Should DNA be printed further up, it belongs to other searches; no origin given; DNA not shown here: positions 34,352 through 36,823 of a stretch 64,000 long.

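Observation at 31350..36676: IS-bounded module: MBL-fold hydrolase, nucleoside permease and MgtC operon, divergent from a three-domain LacI-type regulator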

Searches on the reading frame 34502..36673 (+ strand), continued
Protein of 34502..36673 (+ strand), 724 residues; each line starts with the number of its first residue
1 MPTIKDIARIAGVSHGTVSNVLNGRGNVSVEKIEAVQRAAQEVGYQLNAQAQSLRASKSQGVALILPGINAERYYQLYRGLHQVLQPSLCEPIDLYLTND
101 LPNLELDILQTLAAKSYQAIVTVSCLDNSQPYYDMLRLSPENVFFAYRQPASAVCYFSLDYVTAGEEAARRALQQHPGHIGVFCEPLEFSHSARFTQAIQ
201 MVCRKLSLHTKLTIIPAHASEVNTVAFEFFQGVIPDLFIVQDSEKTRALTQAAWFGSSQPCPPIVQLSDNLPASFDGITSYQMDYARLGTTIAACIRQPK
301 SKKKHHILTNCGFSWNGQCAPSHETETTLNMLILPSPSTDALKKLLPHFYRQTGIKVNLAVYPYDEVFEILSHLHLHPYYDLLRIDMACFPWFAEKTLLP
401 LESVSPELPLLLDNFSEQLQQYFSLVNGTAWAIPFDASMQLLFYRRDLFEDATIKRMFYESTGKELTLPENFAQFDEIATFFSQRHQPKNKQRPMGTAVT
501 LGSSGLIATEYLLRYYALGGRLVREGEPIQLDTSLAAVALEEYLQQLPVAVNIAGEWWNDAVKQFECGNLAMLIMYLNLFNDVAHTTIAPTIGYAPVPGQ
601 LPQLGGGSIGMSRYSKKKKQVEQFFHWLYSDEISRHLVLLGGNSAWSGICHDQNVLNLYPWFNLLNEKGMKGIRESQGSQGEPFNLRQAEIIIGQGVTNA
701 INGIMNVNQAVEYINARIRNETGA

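Call 10: search_solved_structures(query=window:34502-36673:+, max_evalue=0.01)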
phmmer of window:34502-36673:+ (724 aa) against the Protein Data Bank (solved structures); distinct sequences matched with E-value up to 0.01: 50.
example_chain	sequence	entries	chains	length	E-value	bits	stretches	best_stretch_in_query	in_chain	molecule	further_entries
1rzr_G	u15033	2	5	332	5e-12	48.1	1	3-177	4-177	Glucose-resistance amylase regulator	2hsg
1zvv_A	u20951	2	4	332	8.6e-12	47.3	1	3-177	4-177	Glucose-resistance amylase regulator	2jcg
3kjx_A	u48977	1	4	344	1.1e-11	47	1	3-195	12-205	Transcriptional regulator, LacI family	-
3oqm_A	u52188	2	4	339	1.3e-11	46.7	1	3-169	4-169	Catabolite control protein A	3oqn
3oqo_A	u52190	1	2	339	1.3e-11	46.7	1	3-169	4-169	Catabolite control protein A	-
7e5w_A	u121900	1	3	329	2.5e-11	45.8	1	3-244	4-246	Catabolite control protein A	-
2o20_A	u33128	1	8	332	2.6e-11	45.7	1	3-127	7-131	Catabolite control protein A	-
5ysz_A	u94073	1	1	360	1.1e-10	43.7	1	2-187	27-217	Transcriptional regulator, LacI family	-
3bil_A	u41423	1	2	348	1.2e-09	40.2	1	2-71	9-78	Probable LacI-family transcriptional regulator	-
8jff_A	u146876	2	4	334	1.4e-09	40.1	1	4-137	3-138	Catabolite repressor/activator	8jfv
7doa_A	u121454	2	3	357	1.4e-09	40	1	4-137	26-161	Catabolite repressor/activator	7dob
7x7h_A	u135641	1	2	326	1.5e-09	39.9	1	3-212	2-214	Catabolite repressor/activator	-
3jvd_A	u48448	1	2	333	2.5e-09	39.2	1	3-86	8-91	Transcriptional regulators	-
4o5a_A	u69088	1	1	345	4.4e-07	31.8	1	3-202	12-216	LacI family transcription regulator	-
9ny7_A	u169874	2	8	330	4.5e-07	31.7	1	3-137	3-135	Ribose operon repressor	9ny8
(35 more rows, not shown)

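Call 11: find_encoding_contigs(protein=P0033, flank=8000, max_places=2)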
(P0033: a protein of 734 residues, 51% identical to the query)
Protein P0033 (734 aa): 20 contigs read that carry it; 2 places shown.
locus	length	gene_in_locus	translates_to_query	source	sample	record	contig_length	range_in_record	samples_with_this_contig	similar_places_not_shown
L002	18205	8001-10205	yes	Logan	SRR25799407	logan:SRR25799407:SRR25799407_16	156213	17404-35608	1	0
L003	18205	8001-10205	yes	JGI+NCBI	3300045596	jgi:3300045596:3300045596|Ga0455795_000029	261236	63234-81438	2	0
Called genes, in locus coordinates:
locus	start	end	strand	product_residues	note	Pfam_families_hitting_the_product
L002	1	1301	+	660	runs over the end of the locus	PF01757:Acyl_transf_3, PF19040:SGNH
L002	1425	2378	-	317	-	PF00145:DNA_methylase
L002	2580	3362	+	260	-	-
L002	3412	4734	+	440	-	PF20731:RE_NgoFVII_C (weak)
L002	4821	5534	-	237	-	PF02308:MgtC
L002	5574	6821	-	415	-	PF03825:Nuc_H_symport, PF07690:MFS_1, PF12832:MFS_1_like, PF07690:MFS_1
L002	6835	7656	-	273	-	PF23023:Anti-Pycsar_Apyc1 (weak), PF12706:Lactamase_B_2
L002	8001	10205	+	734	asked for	PF00356:LacI, PF01547:SBP_bac_1, PF13416:SBP_bac_8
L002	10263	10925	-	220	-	PF04405:ScdA_N, PF01814:Hemerythrin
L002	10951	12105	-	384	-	PF01266:DAO (faint), PF03486:HI0933_like (faint), PF07992:Pyr_redox_2, PF13434:Lys_Orn_oxgnase (faint), PF13738:Pyr_redox_3, PF00070:Pyr_redox, PF18113:Rbx_binding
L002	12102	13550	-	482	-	PF00753:Lactamase_B, PF12706:Lactamase_B_2 (weak), PF19583:ODP, PF00258:Flavodoxin_1, PF00301:Rubredoxin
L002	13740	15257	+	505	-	PF01590:GAF, PF13185:GAF_2, PF00158:Sigma54_activat, PF14532:Sigma54_activ_2, PF01078:Mg_chelatase (faint), PF00004:AAA (faint), PF07728:AAA_5 (weak), PF25601:AAA_lid_14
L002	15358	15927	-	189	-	PF02613:Nitrate_red_del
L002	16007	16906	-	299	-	PF04976:DmsC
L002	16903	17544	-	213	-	PF13247:Fer4_11, PF12838:Fer4_7 (weak), PF13187:Fer4_9 (weak), PF25160:LdpA_Fe-S-bd (weak), PF00037:Fer4, PF12797:Fer4_2 (weak), PF12837:Fer4_6, PF13237:Fer4_10 (weak), +1 more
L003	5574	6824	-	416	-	PF03825:Nuc_H_symport, PF07690:MFS_1, PF12832:MFS_1_like, PF07690:MFS_1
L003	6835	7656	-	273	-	PF23023:Anti-Pycsar_Apyc1 (weak), PF12706:Lactamase_B_2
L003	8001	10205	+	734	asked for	PF00356:LacI, PF01547:SBP_bac_1, PF13416:SBP_bac_8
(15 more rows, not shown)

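Call 12: find_encoding_contigs(protein=P0012, flank=8000, max_places=2)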
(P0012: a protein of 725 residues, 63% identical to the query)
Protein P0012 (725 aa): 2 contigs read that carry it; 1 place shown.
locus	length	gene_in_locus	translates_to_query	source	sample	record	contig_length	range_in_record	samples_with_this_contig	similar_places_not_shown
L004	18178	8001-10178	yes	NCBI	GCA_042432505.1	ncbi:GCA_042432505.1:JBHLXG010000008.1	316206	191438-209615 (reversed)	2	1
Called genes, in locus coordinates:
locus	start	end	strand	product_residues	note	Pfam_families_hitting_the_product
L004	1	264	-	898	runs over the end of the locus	PF27158:DjlB_C_2nd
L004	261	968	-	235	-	PF06889:DUF1266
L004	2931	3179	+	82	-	PF04226:Transgly_assoc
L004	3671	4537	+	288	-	PF00763:THF_DHG_CYH, PF02882:THF_DHG_CYH_C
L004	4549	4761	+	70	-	PF13275:S4_2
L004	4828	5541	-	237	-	PF02308:MgtC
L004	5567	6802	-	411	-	PF03825:Nuc_H_symport, PF07690:MFS_1, PF12832:MFS_1_like, PF07690:MFS_1 (weak)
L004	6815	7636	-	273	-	PF12706:Lactamase_B_2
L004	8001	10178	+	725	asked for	PF00356:LacI, PF01547:SBP_bac_1, PF13416:SBP_bac_8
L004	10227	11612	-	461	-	PF01406:tRNA-synt_1e, PF01921:tRNA-synt_1f (faint), PF09334:tRNA-synt_1g (weak), PF00133:tRNA-synt_1 (faint), PF09334:tRNA-synt_1g (weak), PF09190:DALR_2, PF23493:CysS_C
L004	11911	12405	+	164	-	PF00160:Pro_isomerase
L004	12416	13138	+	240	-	PF00149:Metallophos, PF12850:Metallophos_2 (weak)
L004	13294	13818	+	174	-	PF00731:AIRC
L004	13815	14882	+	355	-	PF22660:RS_preATP-grasp-like (weak), PF02222:ATP-grasp, PF17769:PurK_C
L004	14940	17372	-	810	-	PF02687:FtsX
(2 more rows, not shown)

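Call 13: find_encoding_contigs(protein=P0100, flank=8000, max_places=2)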
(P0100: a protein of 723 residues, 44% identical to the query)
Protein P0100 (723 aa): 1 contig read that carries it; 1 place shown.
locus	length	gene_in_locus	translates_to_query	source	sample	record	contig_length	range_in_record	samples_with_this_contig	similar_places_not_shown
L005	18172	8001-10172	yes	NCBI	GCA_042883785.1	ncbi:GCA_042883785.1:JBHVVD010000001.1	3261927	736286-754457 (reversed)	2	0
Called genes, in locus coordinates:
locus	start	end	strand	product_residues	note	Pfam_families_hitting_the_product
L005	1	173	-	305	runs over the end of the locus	-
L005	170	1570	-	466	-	PF04055:Radical_SAM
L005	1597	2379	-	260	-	PF01663:Phosphodiest (weak), PF00884:Sulfatase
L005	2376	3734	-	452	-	-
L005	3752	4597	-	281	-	-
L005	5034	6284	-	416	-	PF03825:Nuc_H_symport, PF12832:MFS_1_like, PF07690:MFS_1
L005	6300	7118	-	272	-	PF12706:Lactamase_B_2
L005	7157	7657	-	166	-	PF02308:MgtC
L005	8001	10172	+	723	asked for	PF00356:LacI, PF01547:SBP_bac_1, PF13416:SBP_bac_8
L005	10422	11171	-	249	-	PF00702:Hydrolase, PF12710:HAD, PF13419:HAD_2, PF13242:Hydrolase_like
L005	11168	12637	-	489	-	-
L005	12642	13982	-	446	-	PF13416:SBP_bac_8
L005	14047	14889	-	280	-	PF00528:BPD_transp_1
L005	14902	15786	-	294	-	PF00528:BPD_transp_1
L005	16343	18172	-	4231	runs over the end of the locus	PF00668:Condensation, PF00501:AMP-binding, PF13193:AMP-binding_C, PF00550:PP-binding, PF00668:Condensation, PF00501:AMP-binding, PF00550:PP-binding, PF13193:AMP-binding_C, +5 more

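Call 16: find_encoding_contigs(protein=P0117, flank=8000, max_places=1)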
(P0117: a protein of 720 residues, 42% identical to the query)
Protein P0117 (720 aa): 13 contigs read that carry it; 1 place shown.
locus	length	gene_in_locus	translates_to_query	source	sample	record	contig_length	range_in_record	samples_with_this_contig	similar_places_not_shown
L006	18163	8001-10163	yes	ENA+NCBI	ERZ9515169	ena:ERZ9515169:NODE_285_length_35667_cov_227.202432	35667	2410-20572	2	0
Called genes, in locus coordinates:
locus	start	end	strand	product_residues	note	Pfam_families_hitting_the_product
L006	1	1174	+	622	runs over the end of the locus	PF00664:ABC_membrane, PF02463:SMC_N (weak), PF00005:ABC_tran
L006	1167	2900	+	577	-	PF00664:ABC_membrane, PF03193:RsgA_GTPase (faint), PF00005:ABC_tran, PF13304:AAA_21 (faint), PF02463:SMC_N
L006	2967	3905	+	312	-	PF01928:CYTH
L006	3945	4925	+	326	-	-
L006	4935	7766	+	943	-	PF03710:GlnE, PF08335:GlnD_UR_UTase, PF03710:GlnE, PF08335:GlnD_UR_UTase (weak)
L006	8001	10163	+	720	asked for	PF00356:LacI, PF01547:SBP_bac_1, PF13416:SBP_bac_8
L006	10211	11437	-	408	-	PF03825:Nuc_H_symport, PF07690:MFS_1, PF12832:MFS_1_like, PF07690:MFS_1 (weak)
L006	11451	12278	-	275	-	PF12706:Lactamase_B_2 (weak)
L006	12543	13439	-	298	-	PF01171:ATP_bind_3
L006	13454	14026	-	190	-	PF08207:EFP_N, PF01132:EFP, PF09285:Elong-fact-P_C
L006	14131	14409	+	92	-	-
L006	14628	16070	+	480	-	PF00324:AA_permease, PF13520:AA_permease_2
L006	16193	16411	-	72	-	PF01176:eIF-1a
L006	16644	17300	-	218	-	PF01467:CTP_transf_like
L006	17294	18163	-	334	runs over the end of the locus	PF06144:DNA_pol3_delta, PF14840:DNA_pol3_delt_C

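Call 17: find_encoding_contigs(protein=P0087, flank=8000, max_places=1)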
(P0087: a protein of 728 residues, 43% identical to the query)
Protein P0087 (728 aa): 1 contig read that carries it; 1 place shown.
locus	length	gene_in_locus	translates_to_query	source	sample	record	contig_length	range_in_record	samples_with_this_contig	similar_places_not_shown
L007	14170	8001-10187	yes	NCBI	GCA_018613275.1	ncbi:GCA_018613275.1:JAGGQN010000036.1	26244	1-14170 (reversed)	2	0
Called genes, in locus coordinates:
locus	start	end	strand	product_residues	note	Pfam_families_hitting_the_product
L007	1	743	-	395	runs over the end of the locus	PF07690:MFS_1, PF12832:MFS_1_like, PF00083:Sugar_tr, PF05977:MFS_3 (faint), PF12832:MFS_1_like (weak), PF00083:Sugar_tr (weak), PF07690:MFS_1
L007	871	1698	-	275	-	PF13560:HTH_31, PF01381:HTH_3 (weak), PF17765:MLTR_LBD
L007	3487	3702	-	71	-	PF02656:DUF202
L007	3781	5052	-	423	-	PF03825:Nuc_H_symport, PF12832:MFS_1_like, PF07690:MFS_1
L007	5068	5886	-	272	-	PF12706:Lactamase_B_2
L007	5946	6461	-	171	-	PF02308:MgtC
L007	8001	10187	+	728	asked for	PF00356:LacI, PF13407:Peripla_BP_4 (weak), PF01547:SBP_bac_1, PF13416:SBP_bac_8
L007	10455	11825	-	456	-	PF07690:MFS_1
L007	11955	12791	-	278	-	PF03767:Acid_phosphat_B, PF00702:Hydrolase (weak)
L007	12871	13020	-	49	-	-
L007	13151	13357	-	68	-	-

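Call 31: predict_structure(alignment_id=A1)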
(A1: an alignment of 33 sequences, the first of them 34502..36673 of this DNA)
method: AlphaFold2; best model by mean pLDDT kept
length: 724 residues; sequences in the alignment: 33
mean_pLDDT: 84.4   pTM: 0.68
mean pLDDT of the five models: 84.4, 83.3, 83.1, 82.7, 82.3
residues with pLDDT >= 90: 294; 70-90: 356; 50-70: 49; < 50: 25
segments of 3 or more residues with pLDDT < 50: 47-57, 315-326
pLDDT, mean of each block of 10 residues (from residue 1): 73 79 63 75 57 47 86 86 69 81 86 82 92 86 91 90 93 90 93 95 91 90 87 88 88 79 84 66 86 78 71 45 58 90 86 81 85 89 92 92 93 88 91 93 93 89 93 96 91 91 87 94 88 96 93 80 90 91 77 89 92 92 90 84 81 80 71 79 86 95 96 94 65
secondary structure, 60 per line:
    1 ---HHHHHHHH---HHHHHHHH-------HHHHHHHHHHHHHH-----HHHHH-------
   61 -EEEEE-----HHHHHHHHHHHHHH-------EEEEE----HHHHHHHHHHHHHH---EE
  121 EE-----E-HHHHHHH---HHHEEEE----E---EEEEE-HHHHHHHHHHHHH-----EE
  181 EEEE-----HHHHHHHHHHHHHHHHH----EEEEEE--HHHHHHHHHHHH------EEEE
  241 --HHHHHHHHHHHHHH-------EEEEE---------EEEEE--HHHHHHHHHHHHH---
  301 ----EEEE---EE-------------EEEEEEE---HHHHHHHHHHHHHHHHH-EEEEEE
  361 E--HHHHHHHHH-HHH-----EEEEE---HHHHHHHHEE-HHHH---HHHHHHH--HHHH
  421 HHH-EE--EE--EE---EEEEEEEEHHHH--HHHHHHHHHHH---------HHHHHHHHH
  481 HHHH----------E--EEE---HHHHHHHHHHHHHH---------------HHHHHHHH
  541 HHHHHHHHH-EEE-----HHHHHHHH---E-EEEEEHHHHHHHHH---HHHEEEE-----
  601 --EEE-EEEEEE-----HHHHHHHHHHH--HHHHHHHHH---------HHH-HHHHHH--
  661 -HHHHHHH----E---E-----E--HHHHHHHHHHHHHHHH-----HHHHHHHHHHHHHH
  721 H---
elements in order (helices of 4 or more, strands of 3 or more residues): H4-11 H15-22 H30-43 H49-53 E62-66 H72-85 E93-97 H102-115 E119-122 H130-136 E143-146 E155-159 H161-173 E179-184 H190-206 E211-216 H219-230 E237-240 H243-256 E264-268 E278-282 H285-297 E305-308 E327-333 H337-353 E355-361 H364-372 E382-386 H390-397 H401-404 H408-414 H417-423 E438-445 H446-449 H452-462 H472-484 E498-500 H504-517 H533-549 E551-553 H559-566 E572-576 H577-585 E592-595 E603-605 E607-612 H618-628 H631-639 H653-658 H662-668 H686-701 H707-721

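Call 35: fold_search(model_id=the predicted structure, library=pdb)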
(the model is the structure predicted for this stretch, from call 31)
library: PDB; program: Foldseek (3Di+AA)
matches with E <= 10: 1931; with E <= 0.001: 1278
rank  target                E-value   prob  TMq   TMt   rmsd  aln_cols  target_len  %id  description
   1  6dtq_A                8.2e-21  1.00  0.46  0.82   3.3       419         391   18  Maltose bound T. maritima MalE3 (released 2018-09-19)
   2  5iai                  7.2e-20  1.00  0.47  0.82   3.5       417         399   17  Crystal structure of ABC transporter Solute Binding Protein Arad_9887 from Agrobacterium radiobacter K84, target EFI-510 (released 2016-03-09)
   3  7ofy_B                2.7e-19  1.00  0.46  0.82   3.7       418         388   17  Crystal structure of SQ binding protein from Agrobacterium tumefaciens in complex with sulfoquinovosyl glycerol (SQGro (released 2022-01-19)
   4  7ofy_A                2.8e-19  1.00  0.46  0.82   3.8       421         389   16  Crystal structure of SQ binding protein from Agrobacterium tumefaciens in complex with sulfoquinovosyl glycerol (SQGro (released 2022-01-19)
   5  7yzs                  5.5e-19  1.00  0.46  0.83   3.7       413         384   17  Crystal structure of the sulfoquinovosyl binding protein SmoF complexed with sulfoquinovose (released 2022-04-13)
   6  6dtr                  9.6e-19  1.00  0.42  0.71   4.9       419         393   18  Apo T. maritima MalE3 (released 2018-09-19)
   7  7qhv_AAA              3.8e-18  1.00  0.45  0.79   3.8       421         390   17  Crystal structure of the sulfoquinovosyl binding protein SmoF complexed with sulfoquinovosyl diacylglycerol (released 2022-04-13)
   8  7qhv_BBB              4.0e-18  1.00  0.44  0.80   3.9       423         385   17  Crystal structure of the sulfoquinovosyl binding protein SmoF complexed with sulfoquinovosyl diacylglycerol (released 2022-04-13)
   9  7yzu                  4.2e-18  1.00  0.45  0.81   3.8       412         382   17  Crystal structure of the sulfoquinovosyl binding protein SmoF complexed with SQMe (released 2022-04-13)
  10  5yse_A                6.3e-18  1.00  0.45  0.81   3.8       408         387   17  Crystal structure of beta-1,2-glucooligosaccharide binding protein in complex with sophorotetraose (released 2018-05-02)
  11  1eu8_A                8.1e-18  1.00  0.46  0.79   3.9       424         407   17  STRUCTURE OF TREHALOSE MALTOSE BINDING PROTEIN FROM THERMOCOCCUS LITORALIS (released 2001-03-14)
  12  7nbz_B                8.9e-18  1.00  0.41  0.72   5.2       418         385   17  Crystal structure of ligand free open conformation of sulfoquinovosyl binding protein (SQBP) from Agrobacterium tumefa (released 2022-01-19)
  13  7nbz_C                1.9e-17  1.00  0.43  0.74   4.8       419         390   17  Crystal structure of ligand free open conformation of sulfoquinovosyl binding protein (SQBP) from Agrobacterium tumefa (released 2022-01-19)
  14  8s5b                  5.0e-17  1.00  0.44  0.81   3.8       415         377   17  Crystal structure of the sulfoquinovosyl binding protein (SmoF) from A. tumefaciens sulfo-SMO pathway in complex with SQ (released 2024-04-17)
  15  5ysd_B                5.3e-17  1.00  0.45  0.80   3.6       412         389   17  Crystal structure of beta-1,2-glucooligosaccharide binding protein in complex with sophorotriose (released 2018-05-02)
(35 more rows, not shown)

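Call 46: search_protein_representatives(alignment_id=A1)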
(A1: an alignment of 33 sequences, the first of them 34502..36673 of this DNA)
Query: 33 sequences, 726 profile positions. Proteins with E-value up to 0.001 (for the whole library): 63694; up to 1e-10: 14062; up to 1e-30: 568. The best 150 are listed.
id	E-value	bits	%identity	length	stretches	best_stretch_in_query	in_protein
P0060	0.0e+00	1113.8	-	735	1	1-723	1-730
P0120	0.0e+00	1054.8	-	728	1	1-724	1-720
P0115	0.0e+00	1043.9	-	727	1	1-724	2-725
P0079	0.0e+00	1038.8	-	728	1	1-722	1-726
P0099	4.0e-297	1003.9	-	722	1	1-721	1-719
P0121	1.5e-260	883.0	-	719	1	1-722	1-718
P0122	2.8e-244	829.2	-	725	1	1-723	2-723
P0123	8.2e-236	801.2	-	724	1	1-723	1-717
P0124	2.6e-227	773.1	-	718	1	1-720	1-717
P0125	2.5e-226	769.9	-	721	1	1-724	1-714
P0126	4.2e-209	712.9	-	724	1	1-724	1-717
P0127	2.0e-204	697.5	-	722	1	1-724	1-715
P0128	8.5e-199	678.9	-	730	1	2-720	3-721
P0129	1.0e-197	675.3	-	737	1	1-717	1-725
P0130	7.6e-196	669.1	-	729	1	2-723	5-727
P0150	7.3e-176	603.1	-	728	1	1-713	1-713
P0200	1.2e-152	526.3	-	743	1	1-720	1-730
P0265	1.2e-126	440.3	-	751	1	1-721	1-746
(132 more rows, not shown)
